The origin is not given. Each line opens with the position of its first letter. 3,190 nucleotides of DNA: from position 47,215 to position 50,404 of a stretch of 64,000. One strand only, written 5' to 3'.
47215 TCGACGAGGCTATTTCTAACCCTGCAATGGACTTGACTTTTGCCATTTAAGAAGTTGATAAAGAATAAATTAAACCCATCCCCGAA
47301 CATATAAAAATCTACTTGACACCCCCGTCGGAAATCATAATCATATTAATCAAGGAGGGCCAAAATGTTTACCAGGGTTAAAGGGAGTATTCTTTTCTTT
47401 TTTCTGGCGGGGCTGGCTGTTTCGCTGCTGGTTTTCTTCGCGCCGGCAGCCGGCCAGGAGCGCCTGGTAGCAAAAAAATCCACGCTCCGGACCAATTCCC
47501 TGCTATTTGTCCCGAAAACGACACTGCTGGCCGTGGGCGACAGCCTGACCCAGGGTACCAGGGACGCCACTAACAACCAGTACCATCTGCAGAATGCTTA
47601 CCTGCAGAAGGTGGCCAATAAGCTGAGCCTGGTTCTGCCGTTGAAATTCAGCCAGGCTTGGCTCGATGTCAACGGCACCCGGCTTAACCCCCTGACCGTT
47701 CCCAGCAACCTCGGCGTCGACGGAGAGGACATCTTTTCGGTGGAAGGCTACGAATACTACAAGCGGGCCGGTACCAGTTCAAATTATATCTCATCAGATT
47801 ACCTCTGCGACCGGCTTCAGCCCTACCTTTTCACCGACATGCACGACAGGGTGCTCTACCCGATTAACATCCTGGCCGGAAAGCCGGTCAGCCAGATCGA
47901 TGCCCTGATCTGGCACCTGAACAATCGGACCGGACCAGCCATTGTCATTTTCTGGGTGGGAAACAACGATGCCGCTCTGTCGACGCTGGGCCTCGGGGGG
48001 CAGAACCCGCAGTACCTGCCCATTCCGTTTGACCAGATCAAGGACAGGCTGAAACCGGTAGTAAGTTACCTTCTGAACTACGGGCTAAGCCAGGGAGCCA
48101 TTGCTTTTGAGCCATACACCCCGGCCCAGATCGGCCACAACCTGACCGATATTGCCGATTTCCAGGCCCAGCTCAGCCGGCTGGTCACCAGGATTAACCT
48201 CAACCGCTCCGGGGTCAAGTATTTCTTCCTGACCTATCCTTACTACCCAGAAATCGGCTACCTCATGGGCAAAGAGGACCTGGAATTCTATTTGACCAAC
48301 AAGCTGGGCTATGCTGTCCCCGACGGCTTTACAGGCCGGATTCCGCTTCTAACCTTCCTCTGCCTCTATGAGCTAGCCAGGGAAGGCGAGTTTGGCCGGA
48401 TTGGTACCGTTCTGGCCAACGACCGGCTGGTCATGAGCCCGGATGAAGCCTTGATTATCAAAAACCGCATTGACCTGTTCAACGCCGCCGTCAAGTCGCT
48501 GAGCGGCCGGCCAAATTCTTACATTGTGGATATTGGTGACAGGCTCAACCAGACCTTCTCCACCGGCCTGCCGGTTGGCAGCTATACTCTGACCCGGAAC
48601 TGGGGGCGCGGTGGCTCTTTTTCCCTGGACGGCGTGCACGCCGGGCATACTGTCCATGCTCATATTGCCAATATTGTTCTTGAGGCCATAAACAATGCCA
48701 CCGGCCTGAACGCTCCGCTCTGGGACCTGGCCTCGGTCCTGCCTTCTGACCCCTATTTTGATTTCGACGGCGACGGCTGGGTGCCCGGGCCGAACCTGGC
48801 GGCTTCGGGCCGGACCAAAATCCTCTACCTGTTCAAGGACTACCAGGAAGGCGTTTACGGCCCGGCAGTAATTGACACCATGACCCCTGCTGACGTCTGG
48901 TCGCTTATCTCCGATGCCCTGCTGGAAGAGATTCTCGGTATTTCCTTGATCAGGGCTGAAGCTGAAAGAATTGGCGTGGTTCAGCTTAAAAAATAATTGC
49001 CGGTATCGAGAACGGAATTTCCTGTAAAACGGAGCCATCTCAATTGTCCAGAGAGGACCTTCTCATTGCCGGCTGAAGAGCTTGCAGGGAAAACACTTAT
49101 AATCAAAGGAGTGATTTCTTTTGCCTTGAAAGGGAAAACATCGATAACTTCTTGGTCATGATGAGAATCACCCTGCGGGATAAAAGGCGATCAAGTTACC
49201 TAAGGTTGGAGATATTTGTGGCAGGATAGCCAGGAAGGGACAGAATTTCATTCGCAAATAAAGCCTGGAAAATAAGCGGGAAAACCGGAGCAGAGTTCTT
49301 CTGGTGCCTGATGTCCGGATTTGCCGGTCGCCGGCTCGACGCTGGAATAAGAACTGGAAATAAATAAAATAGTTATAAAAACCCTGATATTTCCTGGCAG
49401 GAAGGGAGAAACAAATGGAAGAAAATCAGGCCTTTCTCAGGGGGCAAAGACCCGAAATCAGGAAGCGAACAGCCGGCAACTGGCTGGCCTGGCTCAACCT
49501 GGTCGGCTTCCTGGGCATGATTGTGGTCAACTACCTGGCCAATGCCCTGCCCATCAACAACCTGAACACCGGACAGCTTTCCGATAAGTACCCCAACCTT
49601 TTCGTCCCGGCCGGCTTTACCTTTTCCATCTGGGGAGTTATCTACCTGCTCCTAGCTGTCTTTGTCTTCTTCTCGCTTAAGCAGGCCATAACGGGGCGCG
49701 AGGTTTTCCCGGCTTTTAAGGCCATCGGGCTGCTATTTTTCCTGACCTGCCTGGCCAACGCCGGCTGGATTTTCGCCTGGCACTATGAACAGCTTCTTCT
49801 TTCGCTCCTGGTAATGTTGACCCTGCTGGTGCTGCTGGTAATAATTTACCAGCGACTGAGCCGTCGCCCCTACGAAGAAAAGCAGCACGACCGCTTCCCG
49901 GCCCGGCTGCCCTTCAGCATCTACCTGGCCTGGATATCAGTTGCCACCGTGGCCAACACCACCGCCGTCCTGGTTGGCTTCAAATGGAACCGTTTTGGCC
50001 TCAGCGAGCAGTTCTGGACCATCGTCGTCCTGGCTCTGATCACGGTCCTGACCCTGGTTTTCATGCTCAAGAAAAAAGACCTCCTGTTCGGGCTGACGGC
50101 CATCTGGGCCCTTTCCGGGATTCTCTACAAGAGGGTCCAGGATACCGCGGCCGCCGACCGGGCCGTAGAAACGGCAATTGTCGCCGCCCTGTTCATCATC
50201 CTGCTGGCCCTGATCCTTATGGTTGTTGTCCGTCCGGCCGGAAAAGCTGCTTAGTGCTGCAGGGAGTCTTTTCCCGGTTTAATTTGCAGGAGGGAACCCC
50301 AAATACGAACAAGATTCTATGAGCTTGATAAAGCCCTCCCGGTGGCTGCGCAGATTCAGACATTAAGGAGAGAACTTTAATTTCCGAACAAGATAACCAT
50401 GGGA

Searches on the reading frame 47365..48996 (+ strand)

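Call 8: search_protein_families(library=pfam, proteins=[window:47365-48996:+], max_evalue=0.0001)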
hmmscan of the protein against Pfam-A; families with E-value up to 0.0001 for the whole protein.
window:47365-48996:+ (543 aa): 1 family
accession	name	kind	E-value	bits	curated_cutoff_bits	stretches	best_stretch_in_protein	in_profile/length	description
PF00657.28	Lipase_GDSL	-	1.9e-07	31.9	23.6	1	54-289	1-173/208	GDSL-like Lipase/Acylhydrolase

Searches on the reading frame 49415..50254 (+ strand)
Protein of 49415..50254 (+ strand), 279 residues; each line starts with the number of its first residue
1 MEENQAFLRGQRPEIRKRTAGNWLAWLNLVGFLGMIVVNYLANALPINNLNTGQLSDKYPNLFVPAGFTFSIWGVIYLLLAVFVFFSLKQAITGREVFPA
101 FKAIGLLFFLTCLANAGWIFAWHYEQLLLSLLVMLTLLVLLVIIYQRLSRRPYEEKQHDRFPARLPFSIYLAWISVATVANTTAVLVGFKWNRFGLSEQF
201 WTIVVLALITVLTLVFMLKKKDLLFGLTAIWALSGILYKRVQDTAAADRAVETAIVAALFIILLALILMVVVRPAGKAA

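Call 8: search_protein_families(library=pfam, proteins=[window:49415-50254:+], max_evalue=0.0001)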
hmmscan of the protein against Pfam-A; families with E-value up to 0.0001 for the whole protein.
window:49415-50254:+ (279 aa): 1 family
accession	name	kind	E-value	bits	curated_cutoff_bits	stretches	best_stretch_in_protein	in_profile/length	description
PF11992.13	TgpA_N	-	1.2e-05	24.9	30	1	105-272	22-177/333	TgpA N-terminal domain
